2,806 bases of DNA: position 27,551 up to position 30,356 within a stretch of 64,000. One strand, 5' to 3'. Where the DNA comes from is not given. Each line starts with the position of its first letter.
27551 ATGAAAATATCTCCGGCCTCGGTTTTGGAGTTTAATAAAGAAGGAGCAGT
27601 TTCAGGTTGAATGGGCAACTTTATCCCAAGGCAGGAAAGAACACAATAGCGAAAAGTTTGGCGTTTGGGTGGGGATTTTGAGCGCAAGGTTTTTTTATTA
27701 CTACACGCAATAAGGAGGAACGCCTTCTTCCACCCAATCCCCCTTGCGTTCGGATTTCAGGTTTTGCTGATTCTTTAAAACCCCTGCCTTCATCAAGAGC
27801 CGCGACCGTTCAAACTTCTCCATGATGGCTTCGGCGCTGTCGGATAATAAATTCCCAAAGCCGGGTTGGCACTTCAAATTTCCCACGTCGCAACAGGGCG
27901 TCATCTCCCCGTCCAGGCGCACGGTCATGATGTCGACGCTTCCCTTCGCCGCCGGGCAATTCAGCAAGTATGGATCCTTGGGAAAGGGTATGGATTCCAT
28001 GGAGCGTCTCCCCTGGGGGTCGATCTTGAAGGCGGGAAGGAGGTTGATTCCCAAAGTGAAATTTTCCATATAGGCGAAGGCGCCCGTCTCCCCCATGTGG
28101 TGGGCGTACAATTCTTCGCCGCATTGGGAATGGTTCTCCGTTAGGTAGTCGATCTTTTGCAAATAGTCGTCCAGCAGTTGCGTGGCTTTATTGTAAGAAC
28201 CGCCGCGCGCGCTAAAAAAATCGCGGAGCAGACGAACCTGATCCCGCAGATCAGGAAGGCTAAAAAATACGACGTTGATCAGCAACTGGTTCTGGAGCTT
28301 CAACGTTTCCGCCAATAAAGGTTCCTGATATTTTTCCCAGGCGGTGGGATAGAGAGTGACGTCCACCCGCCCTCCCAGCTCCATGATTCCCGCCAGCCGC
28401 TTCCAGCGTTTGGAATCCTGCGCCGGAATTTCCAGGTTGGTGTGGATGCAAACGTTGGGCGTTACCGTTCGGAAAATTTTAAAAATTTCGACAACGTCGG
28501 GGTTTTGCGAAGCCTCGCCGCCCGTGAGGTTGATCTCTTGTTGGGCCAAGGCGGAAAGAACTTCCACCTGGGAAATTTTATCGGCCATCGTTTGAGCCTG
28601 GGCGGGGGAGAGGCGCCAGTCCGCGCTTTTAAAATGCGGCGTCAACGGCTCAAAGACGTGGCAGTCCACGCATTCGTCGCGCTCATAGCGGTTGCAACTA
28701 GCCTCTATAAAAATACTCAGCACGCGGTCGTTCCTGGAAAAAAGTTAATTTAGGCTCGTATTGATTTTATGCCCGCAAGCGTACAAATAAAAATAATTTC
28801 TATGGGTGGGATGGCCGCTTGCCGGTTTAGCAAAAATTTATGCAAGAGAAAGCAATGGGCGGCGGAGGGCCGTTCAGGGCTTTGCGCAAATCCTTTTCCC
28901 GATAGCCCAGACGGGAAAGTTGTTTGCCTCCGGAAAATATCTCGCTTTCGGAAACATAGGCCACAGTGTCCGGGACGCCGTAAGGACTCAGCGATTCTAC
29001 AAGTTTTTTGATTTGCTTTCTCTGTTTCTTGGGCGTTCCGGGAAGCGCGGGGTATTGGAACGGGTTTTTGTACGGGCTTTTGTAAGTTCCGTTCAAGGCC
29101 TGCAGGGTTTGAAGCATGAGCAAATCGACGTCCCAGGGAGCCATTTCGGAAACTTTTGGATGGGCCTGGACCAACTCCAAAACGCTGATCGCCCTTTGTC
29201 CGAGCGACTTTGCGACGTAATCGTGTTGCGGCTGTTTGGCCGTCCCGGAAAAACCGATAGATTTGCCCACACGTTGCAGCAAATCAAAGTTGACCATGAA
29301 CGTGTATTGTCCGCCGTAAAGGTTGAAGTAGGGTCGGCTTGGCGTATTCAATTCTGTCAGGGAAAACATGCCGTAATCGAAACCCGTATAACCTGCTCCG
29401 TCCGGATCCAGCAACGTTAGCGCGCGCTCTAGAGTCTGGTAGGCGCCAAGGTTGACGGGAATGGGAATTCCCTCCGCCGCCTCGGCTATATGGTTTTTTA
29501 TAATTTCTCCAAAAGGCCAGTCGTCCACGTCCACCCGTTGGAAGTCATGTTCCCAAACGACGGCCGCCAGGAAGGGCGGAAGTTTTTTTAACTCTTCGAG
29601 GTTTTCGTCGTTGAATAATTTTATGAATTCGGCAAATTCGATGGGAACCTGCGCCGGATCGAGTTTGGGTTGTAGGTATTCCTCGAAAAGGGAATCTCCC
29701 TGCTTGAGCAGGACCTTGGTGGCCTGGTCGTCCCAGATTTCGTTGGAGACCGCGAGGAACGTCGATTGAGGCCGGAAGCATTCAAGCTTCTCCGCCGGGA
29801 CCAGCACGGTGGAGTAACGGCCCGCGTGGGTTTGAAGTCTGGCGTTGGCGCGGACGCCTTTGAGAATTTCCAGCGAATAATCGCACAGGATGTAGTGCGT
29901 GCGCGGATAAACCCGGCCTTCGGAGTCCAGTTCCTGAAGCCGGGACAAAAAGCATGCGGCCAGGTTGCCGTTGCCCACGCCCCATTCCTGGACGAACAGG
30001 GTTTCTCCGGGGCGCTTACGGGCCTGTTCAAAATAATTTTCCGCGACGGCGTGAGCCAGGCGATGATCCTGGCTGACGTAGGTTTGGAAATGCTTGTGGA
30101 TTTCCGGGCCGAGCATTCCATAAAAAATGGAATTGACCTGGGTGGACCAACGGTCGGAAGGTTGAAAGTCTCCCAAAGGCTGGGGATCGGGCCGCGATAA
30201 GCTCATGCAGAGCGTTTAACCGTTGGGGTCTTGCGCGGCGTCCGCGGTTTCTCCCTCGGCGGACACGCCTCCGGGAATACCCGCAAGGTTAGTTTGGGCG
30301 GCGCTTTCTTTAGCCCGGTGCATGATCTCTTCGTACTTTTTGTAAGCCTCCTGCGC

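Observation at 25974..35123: Uncharacterised minus-strand cluster pairing two atypical radical SAM enzymes with a MidA-like methyltransferase, TPR, pentapeptide-repeat and polytopic membrane proteins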

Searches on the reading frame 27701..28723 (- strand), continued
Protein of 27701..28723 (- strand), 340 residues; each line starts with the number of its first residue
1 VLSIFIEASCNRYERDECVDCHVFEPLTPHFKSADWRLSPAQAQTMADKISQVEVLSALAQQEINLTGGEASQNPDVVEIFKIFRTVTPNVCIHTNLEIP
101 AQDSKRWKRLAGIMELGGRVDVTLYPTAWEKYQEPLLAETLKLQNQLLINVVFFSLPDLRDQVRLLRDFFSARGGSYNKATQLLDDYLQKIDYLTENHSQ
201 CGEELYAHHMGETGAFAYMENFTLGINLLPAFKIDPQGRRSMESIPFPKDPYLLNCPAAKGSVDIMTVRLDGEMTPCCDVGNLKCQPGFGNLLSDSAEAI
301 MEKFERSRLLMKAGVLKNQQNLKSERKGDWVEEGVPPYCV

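Call 64: find_encoding_contigs(protein=P0090, flank=10000, max_places=1)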
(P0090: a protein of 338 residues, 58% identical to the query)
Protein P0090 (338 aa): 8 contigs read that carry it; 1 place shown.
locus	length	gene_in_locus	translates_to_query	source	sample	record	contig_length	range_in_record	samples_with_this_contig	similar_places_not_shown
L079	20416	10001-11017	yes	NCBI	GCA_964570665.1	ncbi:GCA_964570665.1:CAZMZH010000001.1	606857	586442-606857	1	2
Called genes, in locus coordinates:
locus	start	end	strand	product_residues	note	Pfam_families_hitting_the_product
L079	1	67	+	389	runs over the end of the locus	PF00512:HisKA, PF02518:HATPase_c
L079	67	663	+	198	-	PF00072:Response_reg, PF00196:GerE, PF08281:Sigma70_r4_2 (weak)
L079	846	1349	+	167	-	PF23914:TPR_CcmH_CycH (faint), PF07719:TPR_2 (faint), PF13414:TPR_11 (faint), PF13432:TPR_16 (faint), PF13431:TPR_17 (faint), PF13181:TPR_8 (faint)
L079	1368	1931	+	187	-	PF13442:Cytochrome_CBB3 (weak)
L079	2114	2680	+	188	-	PF00440:TetR_N, PF21993:TetR_C_13_2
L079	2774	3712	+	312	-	PF00561:Abhydrolase_1, PF12697:Abhydrolase_6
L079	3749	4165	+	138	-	-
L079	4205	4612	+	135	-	PF12893:Lumazine_bd_2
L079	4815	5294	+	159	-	-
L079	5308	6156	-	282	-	PF08668:HDOD, PF01966:HD (faint)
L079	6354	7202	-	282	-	PF08668:HDOD, PF01966:HD (weak)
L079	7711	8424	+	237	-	PF01346:FKBP_N, PF00254:FKBP_C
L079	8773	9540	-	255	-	-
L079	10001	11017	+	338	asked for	-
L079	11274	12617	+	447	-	PF00512:HisKA, PF02518:HATPase_c, PF00072:Response_reg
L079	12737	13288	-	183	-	-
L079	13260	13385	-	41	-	-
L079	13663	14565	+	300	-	PF00483:NTP_transferase, PF12804:NTP_transf_3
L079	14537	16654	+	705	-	PF25800:FimV_N, PF05036:SPOR (faint)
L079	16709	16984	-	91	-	PF00216:Bac_DNA_binding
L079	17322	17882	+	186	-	PF01327:Pep_deformylase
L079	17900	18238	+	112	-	-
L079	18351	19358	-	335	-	PF09459:EB_dh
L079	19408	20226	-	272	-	PF02613:Nitrate_red_del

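Call 68: search_protein_families(library=pfam, proteins=[L001:5359-7164:+, L002:5262-7058:+, L003:5468-7279:+, L078:5336-7141:+], max_evalue=10)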
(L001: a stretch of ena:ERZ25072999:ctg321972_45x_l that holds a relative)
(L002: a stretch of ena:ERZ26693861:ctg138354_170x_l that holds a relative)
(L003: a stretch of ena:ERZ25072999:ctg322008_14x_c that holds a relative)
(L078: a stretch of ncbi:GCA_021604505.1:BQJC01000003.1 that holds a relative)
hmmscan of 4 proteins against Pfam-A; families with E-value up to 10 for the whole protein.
L001:5359-7164:+ (601 aa): 5 families
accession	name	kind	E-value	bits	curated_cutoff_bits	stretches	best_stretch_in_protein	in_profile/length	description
PF04055.27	Radical_SAM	-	4.7e-14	53.3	29.5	1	321-482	4-165/166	Radical SAM superfamily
PF02310.24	B12-binding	-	0.00083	19.6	32.1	1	180-255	46-117/121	B12 binding domain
PF10968.13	DUF2770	-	0.19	12.2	25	1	565-591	2-31/36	Protein of unknown function (DUF2770)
PF15678.10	SPICE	-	0.26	11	27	1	61-120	41-99/409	Centriole duplication and mitotic chromosome congression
PF05524.18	PEP-utilisers_N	-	0.45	11.1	24.4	1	54-99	41-90/121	PEP-utilising enzyme, N-terminal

L002:5262-7058:+ (598 aa): 2 families
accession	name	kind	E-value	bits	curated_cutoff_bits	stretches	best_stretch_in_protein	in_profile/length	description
PF04055.27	Radical_SAM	-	4.3e-12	46.9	29.5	1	320-483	3-166/166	Radical SAM superfamily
PF02310.24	B12-binding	-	0.00013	22.3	32.1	1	175-258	41-120/121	B12 binding domain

L003:5468-7279:+ (603 aa): 2 families
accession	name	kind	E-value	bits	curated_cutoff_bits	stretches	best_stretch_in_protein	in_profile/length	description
PF04055.27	Radical_SAM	-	3.4e-11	44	29.5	1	321-482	4-165/166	Radical SAM superfamily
PF02310.24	B12-binding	-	0.083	13.2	32.1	1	185-226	51-92/121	B12 binding domain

L078:5336-7141:+ (601 aa): 4 families
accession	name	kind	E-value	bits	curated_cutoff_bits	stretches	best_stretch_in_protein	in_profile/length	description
PF04055.27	Radical_SAM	-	1.6e-12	48.3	29.5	1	321-482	4-165/166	Radical SAM superfamily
PF02310.24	B12-binding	-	0.0017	18.7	32.1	1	175-256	41-118/121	B12 binding domain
PF25677.1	Chimallin_Phikzvirus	-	0.045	12.3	27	1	29-80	136-186/627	Phikzvirus chimallin family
PF21000.2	RMI1_N_N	-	0.25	12.4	23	1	48-84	9-42/49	RMI1, N-terminal helical domain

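Call 73: search_protein_families(library=padloc, proteins=[window:27701-28723:-], max_evalue=0.001)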
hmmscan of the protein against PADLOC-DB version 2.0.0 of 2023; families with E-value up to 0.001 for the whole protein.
window:27701-28723:- (340 aa): 0 families

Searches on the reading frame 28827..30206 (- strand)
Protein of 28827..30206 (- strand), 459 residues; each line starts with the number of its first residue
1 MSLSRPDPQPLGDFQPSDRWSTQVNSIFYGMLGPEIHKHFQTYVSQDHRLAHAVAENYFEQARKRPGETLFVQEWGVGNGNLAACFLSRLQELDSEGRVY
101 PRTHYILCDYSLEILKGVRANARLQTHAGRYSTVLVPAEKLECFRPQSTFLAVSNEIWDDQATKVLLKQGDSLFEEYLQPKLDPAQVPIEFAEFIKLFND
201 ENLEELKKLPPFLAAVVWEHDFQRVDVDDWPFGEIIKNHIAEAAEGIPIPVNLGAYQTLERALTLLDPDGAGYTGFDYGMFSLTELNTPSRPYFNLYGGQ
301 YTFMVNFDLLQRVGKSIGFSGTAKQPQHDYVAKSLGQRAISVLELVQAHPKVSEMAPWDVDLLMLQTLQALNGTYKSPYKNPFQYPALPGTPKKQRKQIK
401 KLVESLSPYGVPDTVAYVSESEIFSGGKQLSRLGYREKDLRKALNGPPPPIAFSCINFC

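Call 3: search_protein_families(library=pfam, proteins=[window:28827-30206:-], max_evalue=0.01)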
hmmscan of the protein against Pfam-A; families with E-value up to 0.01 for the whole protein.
window:28827-30206:- (459 aa): 1 family
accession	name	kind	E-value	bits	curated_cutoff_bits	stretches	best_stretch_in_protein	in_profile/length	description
PF02636.23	Methyltransf_28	-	0.0001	22.3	23.3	1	50-200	2-142/249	Putative S-adenosyl-L-methionine-dependent methyltransferase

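Call 4: search_protein_families(library=ncbifam, proteins=[window:28827-30206:-], max_evalue=0.01)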
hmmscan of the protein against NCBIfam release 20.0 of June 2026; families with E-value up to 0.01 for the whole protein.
window:28827-30206:- (459 aa): 0 families

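Call 16: find_homologous_proteins(query=window:28827-30206:-)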
Query window:28827-30206:- (459 aa): 320 proteins with E <= 0.001 among 7693 candidates; the best 120 are listed.
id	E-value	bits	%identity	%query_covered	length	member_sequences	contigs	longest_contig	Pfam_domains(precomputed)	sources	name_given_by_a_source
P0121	2.0e-294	994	100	93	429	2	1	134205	-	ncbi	-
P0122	4.8e-200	683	64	100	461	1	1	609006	-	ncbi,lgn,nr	ncbi:MAG: hypothetical protein NPINA01_23880 [Nitrospinaceae bacterium]|nr:MAG: hypothetical protein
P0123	3.9e-198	677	63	98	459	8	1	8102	PF02636.24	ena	-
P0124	6.5e-198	676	63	98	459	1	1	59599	-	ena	-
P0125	3.1e-194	664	64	98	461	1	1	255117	-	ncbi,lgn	-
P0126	1.7e-193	661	62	98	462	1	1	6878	-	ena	-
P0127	5.3e-193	660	63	98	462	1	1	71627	-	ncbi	-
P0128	1.5e-192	658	62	97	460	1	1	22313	-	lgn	-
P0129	1.3e-191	655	63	98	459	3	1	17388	PF02636.24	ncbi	-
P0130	3.8e-191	654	62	99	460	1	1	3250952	-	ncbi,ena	-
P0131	4.5e-191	653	60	98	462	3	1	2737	-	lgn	-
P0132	6.5e-191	653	62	99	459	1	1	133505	PF02636.24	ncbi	-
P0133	7.5e-191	653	62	99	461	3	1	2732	-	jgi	jgi:SAM-dependent MidA family methyltransferase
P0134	1.1e-190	652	62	99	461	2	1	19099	-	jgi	jgi:SAM-dependent MidA family methyltransferase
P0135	2.3e-190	651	63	98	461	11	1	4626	PF02636.24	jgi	-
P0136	3.8e-190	650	61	98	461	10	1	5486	PF02636.24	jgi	-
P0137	5.7e-190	650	61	98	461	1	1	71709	PF02636.24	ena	-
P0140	8.3e-189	646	62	98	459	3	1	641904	PF02636.24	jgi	jgi:SAM-dependent MidA family methyltransferase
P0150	1.9e-184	631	62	98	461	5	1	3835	PF02636.24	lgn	-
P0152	6.5e-184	630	59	100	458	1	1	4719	PF02636.24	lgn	-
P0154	7.7e-184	629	60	99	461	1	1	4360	PF02636.24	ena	-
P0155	2.6e-183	628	60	98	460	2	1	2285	PF02636.24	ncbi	-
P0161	4.9e-181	620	59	99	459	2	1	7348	PF02636.24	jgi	-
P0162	6.6e-181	620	59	100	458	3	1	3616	PF02636.24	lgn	-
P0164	3.3e-180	618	58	100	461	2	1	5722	PF02636.24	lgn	-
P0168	1.3e-178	612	58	98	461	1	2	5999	PF02636.24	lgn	-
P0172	8.0e-177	606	58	98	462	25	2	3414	PF02636.24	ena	-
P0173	8.9e-177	606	58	100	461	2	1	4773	PF02636.24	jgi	-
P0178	1.4e-174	599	58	99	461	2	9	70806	PF02636.24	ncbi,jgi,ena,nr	ncbi:MAG: hypothetical protein HOK41_08545 [Nitrospina sp.]|jgi:SAM-dependent MidA family methyltran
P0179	4.9e-174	597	57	98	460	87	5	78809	PF02636.24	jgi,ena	-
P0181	3.3e-173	594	58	98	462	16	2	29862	PF02636.24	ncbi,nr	ncbi:MAG TPA: hypothetical protein EYP95_03450 [Nitrospinaceae bacterium]|nr:hypothetical protein [N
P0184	8.5e-173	593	58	98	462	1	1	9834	PF02636.24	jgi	-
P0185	1.9e-172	592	57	99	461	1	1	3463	PF02636.24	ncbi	-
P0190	5.6e-172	590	57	100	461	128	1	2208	PF02636.24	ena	-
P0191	9.3e-172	590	57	99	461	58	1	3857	PF02636.24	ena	-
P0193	2.4e-171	588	57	100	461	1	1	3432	PF02636.24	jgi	jgi:SAM-dependent MidA family methyltransferase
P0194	3.3e-171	588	55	100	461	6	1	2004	PF02636.24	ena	-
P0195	7.8e-171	587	57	98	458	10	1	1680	PF02636.24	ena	-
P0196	1.2e-170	586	57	98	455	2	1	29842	PF02636.24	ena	-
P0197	1.3e-170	586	57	98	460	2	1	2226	PF02636.24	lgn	-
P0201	5.8e-170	584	55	97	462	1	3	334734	PF02636.24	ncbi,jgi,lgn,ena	-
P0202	7.3e-170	583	57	98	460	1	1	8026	PF02636.24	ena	-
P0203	7.7e-170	583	57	99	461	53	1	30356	PF02636.24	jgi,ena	-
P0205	6.2e-169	580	55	98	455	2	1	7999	PF02636.24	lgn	-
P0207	7.0e-169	580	56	98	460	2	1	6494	PF02636.24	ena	-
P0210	1.6e-168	579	57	99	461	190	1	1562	PF02636.24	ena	-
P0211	6.0e-168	577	56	100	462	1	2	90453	PF02636.24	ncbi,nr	ncbi:MAG: hypothetical protein GWM98_16670 [Nitrospinaceae bacterium]|nr:hypothetical protein [Nitro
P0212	1.0e-167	576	57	98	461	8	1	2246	PF02636.24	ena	-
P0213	2.5e-167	575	57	98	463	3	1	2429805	PF02636.24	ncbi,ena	-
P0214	8.0e-167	573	56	99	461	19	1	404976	PF02636.24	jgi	jgi:SAM-dependent MidA family methyltransferase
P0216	9.9e-167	573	55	98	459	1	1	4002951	PF02636.24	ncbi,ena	-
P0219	1.3e-166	573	56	99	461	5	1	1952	PF02636.24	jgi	jgi:SAM-dependent MidA family methyltransferase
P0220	1.5e-166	573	56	99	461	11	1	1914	PF02636.24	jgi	jgi:hypothetical protein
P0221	3.2e-166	571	55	99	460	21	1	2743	PF02636.24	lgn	-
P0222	5.1e-166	571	56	99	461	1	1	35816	PF02636.24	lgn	-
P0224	1.3e-165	569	56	99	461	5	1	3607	PF02636.24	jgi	-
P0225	2.1e-165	569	56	98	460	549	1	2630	PF02636.24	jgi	-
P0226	3.4e-165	568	55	99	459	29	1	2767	PF02636.24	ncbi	-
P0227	4.7e-165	568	55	99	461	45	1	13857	PF02636.24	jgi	jgi:SAM-dependent MidA family methyltransferase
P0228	1.1e-164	566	56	99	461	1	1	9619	PF02636.24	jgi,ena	-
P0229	2.7e-164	565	55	99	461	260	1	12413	PF02636.24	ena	-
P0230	3.2e-164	565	54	98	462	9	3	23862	PF02636.24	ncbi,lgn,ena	-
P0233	6.0e-164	564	54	99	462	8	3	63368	PF02636.24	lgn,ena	-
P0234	9.6e-164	563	55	99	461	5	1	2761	PF02636.24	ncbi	-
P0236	1.7e-163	562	55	100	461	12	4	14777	PF02636.24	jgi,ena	jgi:SAM-dependent MidA family methyltransferase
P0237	2.9e-163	562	55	99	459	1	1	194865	PF02636.24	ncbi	-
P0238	6.8e-163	560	55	99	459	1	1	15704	PF02636.24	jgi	jgi:SAM-dependent MidA family methyltransferase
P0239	1.4e-162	559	56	98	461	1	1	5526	PF02636.24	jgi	-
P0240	2.0e-162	559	54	98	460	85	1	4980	PF02636.24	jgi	jgi:hypothetical protein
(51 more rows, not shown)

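Call 24: search_solved_structures(query=A2, max_evalue=10, show_alignments=2)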
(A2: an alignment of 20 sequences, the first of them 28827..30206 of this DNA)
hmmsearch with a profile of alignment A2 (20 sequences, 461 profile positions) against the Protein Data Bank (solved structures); distinct sequences matched with E-value up to 10: 2.
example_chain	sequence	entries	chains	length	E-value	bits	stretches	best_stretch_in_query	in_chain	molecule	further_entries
4f0h_A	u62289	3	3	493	1.1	11.1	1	327-388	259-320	Ribulose bisphosphate carboxylase large chain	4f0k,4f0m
4f3n_A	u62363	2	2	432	1.9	10.3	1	60-103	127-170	Uncharacterized ACR, COG1565 superfamily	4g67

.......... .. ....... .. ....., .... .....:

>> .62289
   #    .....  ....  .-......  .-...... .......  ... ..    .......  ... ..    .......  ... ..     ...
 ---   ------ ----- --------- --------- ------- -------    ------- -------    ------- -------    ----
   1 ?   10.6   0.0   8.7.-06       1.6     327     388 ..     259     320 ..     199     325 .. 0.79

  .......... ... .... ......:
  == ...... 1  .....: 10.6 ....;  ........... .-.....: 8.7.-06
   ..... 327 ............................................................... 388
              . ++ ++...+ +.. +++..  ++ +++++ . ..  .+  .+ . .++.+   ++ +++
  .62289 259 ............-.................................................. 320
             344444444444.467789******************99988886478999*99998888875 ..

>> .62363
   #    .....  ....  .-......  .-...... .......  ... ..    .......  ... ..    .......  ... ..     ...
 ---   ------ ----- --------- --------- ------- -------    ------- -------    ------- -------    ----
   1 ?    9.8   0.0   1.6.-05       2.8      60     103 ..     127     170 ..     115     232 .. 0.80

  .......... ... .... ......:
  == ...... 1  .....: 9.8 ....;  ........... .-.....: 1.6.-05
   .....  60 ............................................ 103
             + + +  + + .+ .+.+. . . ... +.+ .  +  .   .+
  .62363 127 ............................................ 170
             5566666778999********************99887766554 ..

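Call 34: predict_structure(alignment_id=A2)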
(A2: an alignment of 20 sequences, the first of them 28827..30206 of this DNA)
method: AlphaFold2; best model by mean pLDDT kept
length: 459 residues; sequences in the alignment: 20
mean_pLDDT: 85.5   pTM: 0.85
mean pLDDT of the five models: 85.5, 85.4, 85.0, 83.8, 83.3
residues with pLDDT >= 90: 223; 70-90: 190; 50-70: 30; < 50: 16
segments of 3 or more residues with pLDDT < 50: 1-4, 292-303
pLDDT, mean of each block of 10 residues (from residue 1): 63 87 76 68 74 95 88 89 95 94 94 86 94 84 88 76 84 90 91 94 89 81 92 92 86 86 92 85 73 44 70 93 90 93 88 84 93 89 81 92 92 90 92 93 80 84
secondary structure, 60 per line:
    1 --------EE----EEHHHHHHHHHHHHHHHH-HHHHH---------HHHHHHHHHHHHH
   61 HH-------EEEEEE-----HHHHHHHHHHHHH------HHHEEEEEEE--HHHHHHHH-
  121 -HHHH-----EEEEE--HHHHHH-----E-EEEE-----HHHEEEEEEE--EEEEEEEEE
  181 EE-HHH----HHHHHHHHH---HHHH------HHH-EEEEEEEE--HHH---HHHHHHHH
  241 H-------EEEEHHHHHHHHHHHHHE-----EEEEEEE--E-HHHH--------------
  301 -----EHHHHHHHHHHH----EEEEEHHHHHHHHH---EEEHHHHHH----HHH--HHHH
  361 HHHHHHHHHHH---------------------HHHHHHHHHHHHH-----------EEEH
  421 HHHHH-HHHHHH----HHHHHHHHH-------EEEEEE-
elements in order: H17-32 H34-38 H48-62 E70-75 H81-93 E103-109 H112-119 H122-125 E131-135 H138-143 E151-154 E163-169 E172-182 H191-199 H203-206 E217-224 H233-241 E249-252 H253-265 E272-278 H283-286 H307-317 E322-326 H327-335 E339-341 H342-347 H357-371 H393-405 E417-419 H420-425 H427-432 H437-445 E453-458

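Call 37: search_protein_families(library=pfam, proteins=[window:28827-30206:-], max_evalue=10)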
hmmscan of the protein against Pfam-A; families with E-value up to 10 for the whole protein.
window:28827-30206:- (459 aa): 1 family
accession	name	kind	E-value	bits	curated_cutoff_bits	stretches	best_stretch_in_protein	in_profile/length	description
PF02636.23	Methyltransf_28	-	0.0001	22.3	23.3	1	50-200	2-142/249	Putative S-adenosyl-L-methionine-dependent methyltransferase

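Call 73: search_protein_families(library=padloc, proteins=[window:28827-30206:-], max_evalue=0.001)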
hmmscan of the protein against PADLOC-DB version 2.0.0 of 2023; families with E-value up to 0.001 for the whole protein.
window:28827-30206:- (459 aa): 0 families
